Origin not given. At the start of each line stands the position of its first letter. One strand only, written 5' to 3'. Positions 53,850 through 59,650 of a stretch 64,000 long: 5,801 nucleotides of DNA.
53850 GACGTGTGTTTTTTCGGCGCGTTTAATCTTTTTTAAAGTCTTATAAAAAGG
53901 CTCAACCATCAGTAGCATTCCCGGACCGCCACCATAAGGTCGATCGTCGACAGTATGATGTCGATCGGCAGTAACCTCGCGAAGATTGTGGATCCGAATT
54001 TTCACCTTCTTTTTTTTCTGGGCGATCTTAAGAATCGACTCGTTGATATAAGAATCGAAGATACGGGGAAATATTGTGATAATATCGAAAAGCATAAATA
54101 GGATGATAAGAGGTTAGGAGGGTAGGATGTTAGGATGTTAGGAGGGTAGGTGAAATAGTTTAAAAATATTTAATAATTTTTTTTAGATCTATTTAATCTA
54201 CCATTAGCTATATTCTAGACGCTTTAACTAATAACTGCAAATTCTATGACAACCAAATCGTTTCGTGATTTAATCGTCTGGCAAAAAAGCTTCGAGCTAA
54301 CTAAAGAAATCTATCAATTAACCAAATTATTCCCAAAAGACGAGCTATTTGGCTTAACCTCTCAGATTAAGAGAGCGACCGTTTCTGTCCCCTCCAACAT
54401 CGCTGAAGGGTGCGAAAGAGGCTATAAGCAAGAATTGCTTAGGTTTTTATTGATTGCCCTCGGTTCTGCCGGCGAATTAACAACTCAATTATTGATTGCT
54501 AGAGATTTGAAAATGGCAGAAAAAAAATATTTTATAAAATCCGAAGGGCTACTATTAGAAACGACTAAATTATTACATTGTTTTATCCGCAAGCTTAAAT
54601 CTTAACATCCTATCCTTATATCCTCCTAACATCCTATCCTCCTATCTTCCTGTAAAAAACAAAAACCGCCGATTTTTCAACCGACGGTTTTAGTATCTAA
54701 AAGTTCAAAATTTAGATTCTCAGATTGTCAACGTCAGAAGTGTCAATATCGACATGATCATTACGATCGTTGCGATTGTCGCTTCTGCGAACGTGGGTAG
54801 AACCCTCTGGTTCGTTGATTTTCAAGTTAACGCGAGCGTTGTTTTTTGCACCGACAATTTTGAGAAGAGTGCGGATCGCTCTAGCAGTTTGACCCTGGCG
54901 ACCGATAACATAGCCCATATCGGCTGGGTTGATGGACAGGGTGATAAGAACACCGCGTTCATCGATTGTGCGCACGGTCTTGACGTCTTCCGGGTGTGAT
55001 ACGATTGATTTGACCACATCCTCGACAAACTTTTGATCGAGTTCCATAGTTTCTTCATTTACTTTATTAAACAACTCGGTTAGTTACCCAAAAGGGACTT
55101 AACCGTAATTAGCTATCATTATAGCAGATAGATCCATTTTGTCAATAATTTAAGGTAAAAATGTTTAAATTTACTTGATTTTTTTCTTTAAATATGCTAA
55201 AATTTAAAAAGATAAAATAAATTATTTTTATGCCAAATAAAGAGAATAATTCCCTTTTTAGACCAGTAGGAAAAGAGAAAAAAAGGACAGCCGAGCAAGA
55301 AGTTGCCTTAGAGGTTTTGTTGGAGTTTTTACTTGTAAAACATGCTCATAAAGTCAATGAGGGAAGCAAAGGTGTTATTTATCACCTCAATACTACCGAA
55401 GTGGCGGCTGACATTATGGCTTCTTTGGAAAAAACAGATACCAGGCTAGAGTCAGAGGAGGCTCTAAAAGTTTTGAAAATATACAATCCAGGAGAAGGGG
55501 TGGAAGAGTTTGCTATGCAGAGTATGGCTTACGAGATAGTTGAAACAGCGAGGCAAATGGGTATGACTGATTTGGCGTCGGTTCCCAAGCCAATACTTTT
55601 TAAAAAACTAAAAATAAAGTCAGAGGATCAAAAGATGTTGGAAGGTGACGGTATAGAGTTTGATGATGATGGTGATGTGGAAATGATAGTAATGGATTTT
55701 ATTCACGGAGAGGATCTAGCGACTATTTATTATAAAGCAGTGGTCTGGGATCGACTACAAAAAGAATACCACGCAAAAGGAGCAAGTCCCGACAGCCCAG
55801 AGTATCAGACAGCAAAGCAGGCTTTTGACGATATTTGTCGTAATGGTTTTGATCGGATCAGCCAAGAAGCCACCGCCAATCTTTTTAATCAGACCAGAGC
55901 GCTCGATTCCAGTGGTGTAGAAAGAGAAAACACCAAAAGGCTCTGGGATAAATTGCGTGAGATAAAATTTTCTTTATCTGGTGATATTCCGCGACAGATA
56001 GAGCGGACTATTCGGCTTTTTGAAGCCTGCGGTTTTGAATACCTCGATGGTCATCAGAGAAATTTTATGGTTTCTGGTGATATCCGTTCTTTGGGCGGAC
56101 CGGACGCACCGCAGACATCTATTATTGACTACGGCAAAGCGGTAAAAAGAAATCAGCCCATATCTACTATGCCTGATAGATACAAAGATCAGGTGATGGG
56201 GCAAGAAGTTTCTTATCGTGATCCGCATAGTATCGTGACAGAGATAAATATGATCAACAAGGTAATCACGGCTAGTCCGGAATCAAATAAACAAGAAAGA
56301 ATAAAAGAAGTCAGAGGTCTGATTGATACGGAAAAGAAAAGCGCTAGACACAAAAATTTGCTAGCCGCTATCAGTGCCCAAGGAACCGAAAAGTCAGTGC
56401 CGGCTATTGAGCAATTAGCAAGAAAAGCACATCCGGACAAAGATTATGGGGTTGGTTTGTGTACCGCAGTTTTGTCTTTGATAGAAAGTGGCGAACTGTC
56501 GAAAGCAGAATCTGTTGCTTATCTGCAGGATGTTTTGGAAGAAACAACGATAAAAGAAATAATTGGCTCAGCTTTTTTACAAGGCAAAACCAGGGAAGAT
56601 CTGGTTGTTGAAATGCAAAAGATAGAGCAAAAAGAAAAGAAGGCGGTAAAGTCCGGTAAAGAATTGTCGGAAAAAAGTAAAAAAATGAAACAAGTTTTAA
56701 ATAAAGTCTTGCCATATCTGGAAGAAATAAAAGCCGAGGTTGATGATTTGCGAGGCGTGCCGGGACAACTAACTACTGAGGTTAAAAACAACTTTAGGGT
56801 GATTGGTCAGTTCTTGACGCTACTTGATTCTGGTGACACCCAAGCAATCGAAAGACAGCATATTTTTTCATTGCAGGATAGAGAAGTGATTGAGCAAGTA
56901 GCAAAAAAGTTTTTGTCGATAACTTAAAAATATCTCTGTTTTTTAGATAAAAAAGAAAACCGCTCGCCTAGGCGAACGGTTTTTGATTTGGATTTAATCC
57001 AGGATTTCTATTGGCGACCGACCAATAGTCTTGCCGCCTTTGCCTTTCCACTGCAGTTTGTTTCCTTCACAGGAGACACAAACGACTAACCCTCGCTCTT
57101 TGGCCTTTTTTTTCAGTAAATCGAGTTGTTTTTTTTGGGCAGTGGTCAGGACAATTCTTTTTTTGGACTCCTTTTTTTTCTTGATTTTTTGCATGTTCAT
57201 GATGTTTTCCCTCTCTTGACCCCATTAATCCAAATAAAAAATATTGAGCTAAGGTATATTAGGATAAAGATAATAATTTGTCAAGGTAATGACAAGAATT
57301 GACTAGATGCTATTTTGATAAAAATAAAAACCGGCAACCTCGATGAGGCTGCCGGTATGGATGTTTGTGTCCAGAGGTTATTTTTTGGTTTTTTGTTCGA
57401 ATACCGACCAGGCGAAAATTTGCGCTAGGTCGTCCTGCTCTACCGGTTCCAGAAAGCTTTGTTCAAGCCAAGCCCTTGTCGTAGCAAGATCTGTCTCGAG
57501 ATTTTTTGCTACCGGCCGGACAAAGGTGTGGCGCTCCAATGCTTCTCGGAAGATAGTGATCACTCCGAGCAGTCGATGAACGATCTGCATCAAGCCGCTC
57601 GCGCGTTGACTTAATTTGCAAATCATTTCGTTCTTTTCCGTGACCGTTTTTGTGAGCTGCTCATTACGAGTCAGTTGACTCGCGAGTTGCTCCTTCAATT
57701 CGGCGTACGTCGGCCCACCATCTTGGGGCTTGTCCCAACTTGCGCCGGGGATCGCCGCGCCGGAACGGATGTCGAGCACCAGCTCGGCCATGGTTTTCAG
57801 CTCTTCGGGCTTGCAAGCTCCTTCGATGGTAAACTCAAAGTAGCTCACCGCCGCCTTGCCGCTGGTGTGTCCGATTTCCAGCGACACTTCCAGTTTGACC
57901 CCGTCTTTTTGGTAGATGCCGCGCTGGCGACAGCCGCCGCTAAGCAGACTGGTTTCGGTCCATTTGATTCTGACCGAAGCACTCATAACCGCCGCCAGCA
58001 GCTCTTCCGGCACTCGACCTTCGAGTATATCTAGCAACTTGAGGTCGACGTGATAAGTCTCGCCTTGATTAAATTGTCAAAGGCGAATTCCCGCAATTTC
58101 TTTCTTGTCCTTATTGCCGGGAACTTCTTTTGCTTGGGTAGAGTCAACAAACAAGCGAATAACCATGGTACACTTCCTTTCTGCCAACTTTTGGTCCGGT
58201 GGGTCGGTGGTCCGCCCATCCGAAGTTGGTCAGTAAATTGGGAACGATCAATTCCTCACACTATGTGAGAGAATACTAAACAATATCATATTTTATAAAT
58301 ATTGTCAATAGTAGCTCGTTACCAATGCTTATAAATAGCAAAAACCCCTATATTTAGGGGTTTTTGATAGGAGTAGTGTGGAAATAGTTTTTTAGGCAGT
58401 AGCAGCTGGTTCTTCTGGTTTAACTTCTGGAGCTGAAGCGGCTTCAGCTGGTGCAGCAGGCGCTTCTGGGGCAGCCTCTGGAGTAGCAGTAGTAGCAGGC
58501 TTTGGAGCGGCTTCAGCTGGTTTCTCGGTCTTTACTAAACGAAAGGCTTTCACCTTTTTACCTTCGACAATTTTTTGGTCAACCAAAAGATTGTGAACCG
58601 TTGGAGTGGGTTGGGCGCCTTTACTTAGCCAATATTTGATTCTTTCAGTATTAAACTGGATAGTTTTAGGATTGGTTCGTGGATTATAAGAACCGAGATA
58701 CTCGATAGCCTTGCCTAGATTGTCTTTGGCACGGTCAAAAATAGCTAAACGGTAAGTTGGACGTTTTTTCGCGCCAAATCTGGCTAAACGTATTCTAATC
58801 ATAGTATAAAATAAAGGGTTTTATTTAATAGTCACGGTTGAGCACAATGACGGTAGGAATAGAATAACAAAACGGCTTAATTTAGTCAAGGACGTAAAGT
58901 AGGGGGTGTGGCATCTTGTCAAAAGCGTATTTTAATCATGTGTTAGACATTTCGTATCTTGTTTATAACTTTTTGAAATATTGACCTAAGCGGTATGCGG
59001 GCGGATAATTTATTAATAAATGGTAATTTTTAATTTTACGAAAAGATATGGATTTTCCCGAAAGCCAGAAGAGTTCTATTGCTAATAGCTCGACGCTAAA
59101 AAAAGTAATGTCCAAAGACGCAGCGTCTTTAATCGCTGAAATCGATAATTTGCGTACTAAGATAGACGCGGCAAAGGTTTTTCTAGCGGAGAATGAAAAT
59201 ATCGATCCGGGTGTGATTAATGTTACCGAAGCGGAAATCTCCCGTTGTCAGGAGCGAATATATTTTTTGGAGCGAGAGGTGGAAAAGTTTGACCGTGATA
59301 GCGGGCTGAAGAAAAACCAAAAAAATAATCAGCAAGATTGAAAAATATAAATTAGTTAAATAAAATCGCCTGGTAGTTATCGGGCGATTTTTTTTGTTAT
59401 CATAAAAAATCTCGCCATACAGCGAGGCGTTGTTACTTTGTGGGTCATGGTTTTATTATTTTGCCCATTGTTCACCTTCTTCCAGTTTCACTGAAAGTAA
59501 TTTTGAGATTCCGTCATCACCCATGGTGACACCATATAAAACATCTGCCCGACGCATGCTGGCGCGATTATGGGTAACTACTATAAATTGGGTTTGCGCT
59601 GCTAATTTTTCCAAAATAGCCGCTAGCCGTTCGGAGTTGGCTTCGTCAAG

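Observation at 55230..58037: Atypical protein-kinase-like gene plus a GC-rich unknown gene inserted into the conserved rpsP-KH-(rimM)-trmD cluster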

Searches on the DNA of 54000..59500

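Call 12: search_rna_families(source=window, start=54000, end=59500, threshold=evalue, max_evalue=1)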
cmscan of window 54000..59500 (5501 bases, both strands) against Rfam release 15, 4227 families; matches with E-value up to 1: 3.
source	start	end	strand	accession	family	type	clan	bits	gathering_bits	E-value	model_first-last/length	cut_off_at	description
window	59364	59438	+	RF02064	STnc370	Gene; sRNA;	-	30.8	54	0.32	1-71/71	no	Enterobacterial sRNA STnc370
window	57266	57359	+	RF02319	TtnuHACA12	Gene; snRNA; snoRNA; HACA-box;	-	30.4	80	0.18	1-131/131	no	Tetrahymena snoRNA TtnuHACA12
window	59383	59416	-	RF03904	MIR7991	Gene; miRNA;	-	24.9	58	0.067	6-40/47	no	MIR7991 microRNA precursor family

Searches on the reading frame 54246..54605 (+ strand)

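Call 3: search_protein_families(library=pfam, proteins=[window:54246-54605:+], max_evalue=1)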
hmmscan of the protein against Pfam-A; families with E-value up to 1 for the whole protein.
window:54246-54605:+ (119 aa): 2 families
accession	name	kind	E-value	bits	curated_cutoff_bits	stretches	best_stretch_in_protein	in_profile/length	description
PF05635.17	23S_rRNA_IVP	-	2.2e-36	124.7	33.8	1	7-111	1-105/106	23S rRNA-intervening sequence protein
PF22296.2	bAvd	-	0.0032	18.4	40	1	9-114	1-104/107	bAvd-like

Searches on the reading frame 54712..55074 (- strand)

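Call 3: search_protein_families(library=pfam, proteins=[window:54712-55074:-], max_evalue=1)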
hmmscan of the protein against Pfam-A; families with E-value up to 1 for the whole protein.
window:54712-55074:- (120 aa): 4 families
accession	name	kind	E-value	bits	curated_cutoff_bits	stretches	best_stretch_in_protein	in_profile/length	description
PF13083.13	KH_KhpA-B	-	3.3e-22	78.6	32.1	1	15-86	2-73/73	KhpA/KhpB, KH domain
PF07650.23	KH_2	-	0.00018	21.7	22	1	44-88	27-72/78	KH domain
PF00013.35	KH_1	-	0.003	17.7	21.5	1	45-69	3-27/66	KH domain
PF01830.25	Peptidase_C7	-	0.039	14.4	27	0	4-24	44-64/166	Peptidase C7 family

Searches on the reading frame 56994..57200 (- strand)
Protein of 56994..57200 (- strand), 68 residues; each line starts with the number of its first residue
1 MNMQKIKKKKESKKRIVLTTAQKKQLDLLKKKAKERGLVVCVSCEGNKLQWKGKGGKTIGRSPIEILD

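Call 3: search_protein_families(library=pfam, proteins=[window:56994-57200:-], max_evalue=1)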
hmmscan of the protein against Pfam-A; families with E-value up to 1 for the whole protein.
window:56994-57200:- (68 aa): 1 family
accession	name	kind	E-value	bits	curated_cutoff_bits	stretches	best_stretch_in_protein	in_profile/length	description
PF01981.21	PTH2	-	0.0017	19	23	1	9-52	45-88/115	Peptidyl-tRNA hydrolase PTH2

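Call 17: search_protein_families(library=ncbifam, proteins=[window:56994-57200:-], max_evalue=1)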
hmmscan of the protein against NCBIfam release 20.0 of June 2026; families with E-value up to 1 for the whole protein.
window:56994-57200:- (68 aa): 3 families
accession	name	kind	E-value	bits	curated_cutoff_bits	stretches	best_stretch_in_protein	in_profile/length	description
TIGR00283.1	arch_pth2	equivalog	0.014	15.7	82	1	7-42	43-78/115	aminoacyl-tRNA hydrolase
NF003314.0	PRK04322.1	equivalog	0.12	12.4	126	1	9-42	47-80/117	peptidyl-tRNA hydrolase Pth2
NF006770.0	PRK09290.1-4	equivalog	0.13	11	372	1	9-56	20-67/403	allantoate amidohydrolase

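Call 18: search_protein_families(library=phrogs, proteins=[window:56994-57200:-], max_evalue=1)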
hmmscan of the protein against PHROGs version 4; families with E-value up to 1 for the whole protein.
window:56994-57200:- (68 aa): 2 families
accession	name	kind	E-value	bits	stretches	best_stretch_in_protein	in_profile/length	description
phrog_1866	-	unknown function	0.023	15.8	1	6-58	50-103/126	-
phrog_2561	-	DNA, RNA and nucleotide metabolism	0.14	13.4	1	5-44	83-122/167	DNA ligase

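Call 65: search_solved_structures(query=A5, max_evalue=10)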
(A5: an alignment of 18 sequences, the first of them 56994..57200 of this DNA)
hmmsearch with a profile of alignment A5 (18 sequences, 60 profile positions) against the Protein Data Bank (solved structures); distinct sequences matched with E-value up to 10: 63 (the best 60 are shown).
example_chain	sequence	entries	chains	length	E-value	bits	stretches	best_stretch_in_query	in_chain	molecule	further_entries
3f9z_A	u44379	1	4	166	0.0019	21.4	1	4-39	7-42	Histone-lysine N-methyltransferase SETD8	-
4ij8_A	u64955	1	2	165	0.002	21.4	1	4-38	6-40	N-lysine methyltransferase SETD8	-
5w1y_A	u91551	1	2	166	0.002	21.3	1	4-38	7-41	N-lysine methyltransferase KMT5A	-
3f9w_A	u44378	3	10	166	0.002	21.3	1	4-38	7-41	Histone-lysine N-methyltransferase SETD8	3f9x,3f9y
9cr7_A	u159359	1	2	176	0.0023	21.2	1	4-38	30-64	N-lysine methyltransferase KMT5A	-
1zkk_A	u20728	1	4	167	0.0026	21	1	5-38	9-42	Histone-lysine N-methyltransferase, H4 lysine-20 specific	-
5t5g_A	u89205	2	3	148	0.0026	21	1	5-38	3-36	N-lysine methyltransferase KMT5A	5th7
6boz_A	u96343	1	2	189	0.0026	21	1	4-38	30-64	N-lysine methyltransferase KMT5A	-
5hq2_M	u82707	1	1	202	0.0034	20.6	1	5-38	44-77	N-lysine methyltransferase SETD8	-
5v2n_A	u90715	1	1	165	0.0036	20.5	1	5-38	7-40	N-lysine methyltransferase KMT5A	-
2bqz_A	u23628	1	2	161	0.0037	20.5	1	5-38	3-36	SET8 PROTEIN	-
5teg_A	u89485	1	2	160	0.0039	20.4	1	5-38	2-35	N-lysine methyltransferase KMT5A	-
7xpx_K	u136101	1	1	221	0.004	20.4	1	5-38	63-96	N-lysine methyltransferase KMT5A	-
7d1z_K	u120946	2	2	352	0.0069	19.6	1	5-38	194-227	Isoform 2 of N-lysine methyltransferase KMT5A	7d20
6mrr_A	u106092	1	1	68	0.02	18.2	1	14-49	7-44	Foldit1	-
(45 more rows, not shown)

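Call 66: search_protein_families(library=pfam, alignment_id=A5, max_evalue=1)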
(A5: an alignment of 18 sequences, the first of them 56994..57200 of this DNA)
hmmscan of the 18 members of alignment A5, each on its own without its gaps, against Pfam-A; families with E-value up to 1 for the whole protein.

A. member 1, window:56994-57200:- (68 aa): 1 family
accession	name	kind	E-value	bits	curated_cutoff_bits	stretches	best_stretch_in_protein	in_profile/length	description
PF01981.21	PTH2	-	0.0017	19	23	1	9-52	45-88/115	Peptidyl-tRNA hydrolase PTH2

B. families by the number of members that match (of 18 scanned): 9 families
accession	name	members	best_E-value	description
PF18563.6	TubC_N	2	0.041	TubC N-terminal docking domain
PF13144.11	ChapFlgA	1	0.0015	Chaperone for flagella basal body P-ring formation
PF01981.21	PTH2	1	0.0017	Peptidyl-tRNA hydrolase PTH2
PF06668.17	ITI_HC_C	1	0.0073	Inter-alpha-trypsin inhibitor heavy chain C-terminus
PF23614.1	DUF7141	1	0.063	Domain of unknown function (DUF7141)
PF00825.24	Ribonuclease_P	1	0.064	Ribonuclease P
PF22862.1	Hac8_like_N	1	0.13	Halocin 8-like N-terminal domain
PF07676.18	PD40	1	0.19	WD40-like Beta Propeller Repeat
PF23494.1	bPH_10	1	0.2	YqeB-like bacterial PH domain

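Call 70: search_protein_families(library=padloc, proteins=[window:56994-57200:-], max_evalue=0.1)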
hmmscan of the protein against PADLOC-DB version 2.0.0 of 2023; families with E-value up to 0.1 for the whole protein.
window:56994-57200:- (68 aa): 0 families

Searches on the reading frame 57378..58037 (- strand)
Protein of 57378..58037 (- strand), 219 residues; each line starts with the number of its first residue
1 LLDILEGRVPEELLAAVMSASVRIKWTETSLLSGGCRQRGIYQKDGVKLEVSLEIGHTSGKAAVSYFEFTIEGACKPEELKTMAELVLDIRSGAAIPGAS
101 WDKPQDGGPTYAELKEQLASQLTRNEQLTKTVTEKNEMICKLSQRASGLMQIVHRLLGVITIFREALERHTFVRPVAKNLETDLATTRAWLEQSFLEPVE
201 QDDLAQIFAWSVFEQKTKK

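Call 3: search_protein_families(library=pfam, proteins=[window:57378-58037:-], max_evalue=1)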
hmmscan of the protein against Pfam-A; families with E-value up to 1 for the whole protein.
window:57378-58037:- (219 aa): 0 families

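Call 10: find_homologous_proteins(query=window:57378-58037:-, max_evalue=0.001)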
Query window:57378-58037:- (219 aa): 1 proteins with E <= 0.001 among 651 candidates.
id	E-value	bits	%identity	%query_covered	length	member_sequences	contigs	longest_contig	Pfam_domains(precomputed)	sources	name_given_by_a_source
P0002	1.2e-132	458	100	96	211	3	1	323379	-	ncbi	ncbi:MAG: hypothetical protein WC310_02595 [Patescibacteria group bacterium]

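Call 17: search_protein_families(library=ncbifam, proteins=[window:57378-58037:-], max_evalue=1)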
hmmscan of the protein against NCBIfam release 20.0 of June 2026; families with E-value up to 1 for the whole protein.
window:57378-58037:- (219 aa): 1 family
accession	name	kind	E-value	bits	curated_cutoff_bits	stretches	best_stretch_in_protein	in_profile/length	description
NF041274.1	isoleu_diox_hilA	equivalog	0.17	11.1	500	1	119-207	83-171/285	L-isoleucine 3(1)-dioxygenase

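Call 70: search_protein_families(library=padloc, proteins=[window:57378-58037:-], max_evalue=0.1)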
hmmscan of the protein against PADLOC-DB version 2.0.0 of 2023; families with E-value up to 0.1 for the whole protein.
window:57378-58037:- (219 aa): 0 families

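Call 74: find_related_loci(query=window:57378-58037:-, collection=viral_contigs, flank=5000)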
Query window:57378-58037:- (219 aa) in viral_contigs; peptide patterns used: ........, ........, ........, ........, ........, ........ (x = any residue, [..] = any of these).
17 stretches matched a pattern, but none encodes a relative of the query by tblastn (E <= 1e-3).

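Call 96: search_solved_structures(query=window:57378-58037:-, max_evalue=10)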
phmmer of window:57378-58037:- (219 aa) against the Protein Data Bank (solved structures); distinct sequences matched with E-value up to 10: 5.
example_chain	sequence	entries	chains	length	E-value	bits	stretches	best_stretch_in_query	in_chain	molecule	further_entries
5c9n_A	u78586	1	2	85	0.044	16.6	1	116-156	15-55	Geminin coiled-coil domain-containing protein 1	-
3pnu_A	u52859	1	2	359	0.25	14.1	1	78-183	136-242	Dihydroorotase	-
4bry_B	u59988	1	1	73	0.73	12.6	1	116-160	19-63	MULTICILIN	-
5x9x_A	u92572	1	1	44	1.4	11.7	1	115-145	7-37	Metabotropic GABA-B receptor subtype 1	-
2fkk_A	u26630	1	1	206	2.3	11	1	57-123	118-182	Baseplate structural protein Gp10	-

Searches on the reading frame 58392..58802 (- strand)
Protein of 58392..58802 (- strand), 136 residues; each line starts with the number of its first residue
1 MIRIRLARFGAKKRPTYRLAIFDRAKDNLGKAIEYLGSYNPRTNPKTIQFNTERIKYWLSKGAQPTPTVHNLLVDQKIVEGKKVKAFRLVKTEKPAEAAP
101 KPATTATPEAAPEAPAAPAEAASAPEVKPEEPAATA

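Call 3: search_protein_families(library=pfam, proteins=[window:58392-58802:-], max_evalue=1)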
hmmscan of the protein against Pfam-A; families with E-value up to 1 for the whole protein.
window:58392-58802:- (136 aa): 1 family
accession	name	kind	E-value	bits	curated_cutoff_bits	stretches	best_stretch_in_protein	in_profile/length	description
PF00886.24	Ribosomal_S16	-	2.1e-21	76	27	1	8-66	1-62/62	Ribosomal protein S16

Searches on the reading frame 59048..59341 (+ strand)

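Call 3: search_protein_families(library=pfam, proteins=[window:59048-59341:+], max_evalue=1)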
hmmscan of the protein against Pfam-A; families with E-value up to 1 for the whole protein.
window:59048-59341:+ (97 aa): 4 families
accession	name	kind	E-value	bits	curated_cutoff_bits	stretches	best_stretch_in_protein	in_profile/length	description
PF07544.18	Med9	-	0.0088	16.5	26.9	1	19-77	15-72/80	RNA polymerase II transcription mediator complex subunit 9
PF24850.1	CC_BshC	-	0.028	14.7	27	1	19-81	33-96/159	Bacillithiol biosynthesis BshC, C-terminal coiled-coil domain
PF04508.17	Pox_A_type_inc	-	0.11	12.8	21.4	0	63-77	2-16/23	Viral A-type inclusion protein repeat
PF16274.10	Qua1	-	0.16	12.4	29.3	0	73-92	23-42/52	Qua1 domain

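Call 17: search_protein_families(library=ncbifam, proteins=[window:59048-59341:+], max_evalue=1)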
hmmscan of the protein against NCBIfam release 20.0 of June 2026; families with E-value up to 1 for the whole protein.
window:59048-59341:+ (97 aa): 0 families

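Call 18: search_protein_families(library=phrogs, proteins=[window:59048-59341:+], max_evalue=1)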
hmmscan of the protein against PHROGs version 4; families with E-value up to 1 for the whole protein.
window:59048-59341:+ (97 aa): 2 families
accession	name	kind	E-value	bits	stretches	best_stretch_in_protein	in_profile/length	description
phrog_6631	-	unknown function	0.16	12.5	1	18-95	48-121/251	-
phrog_4341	-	unknown function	0.17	12.9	1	25-80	24-68/157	-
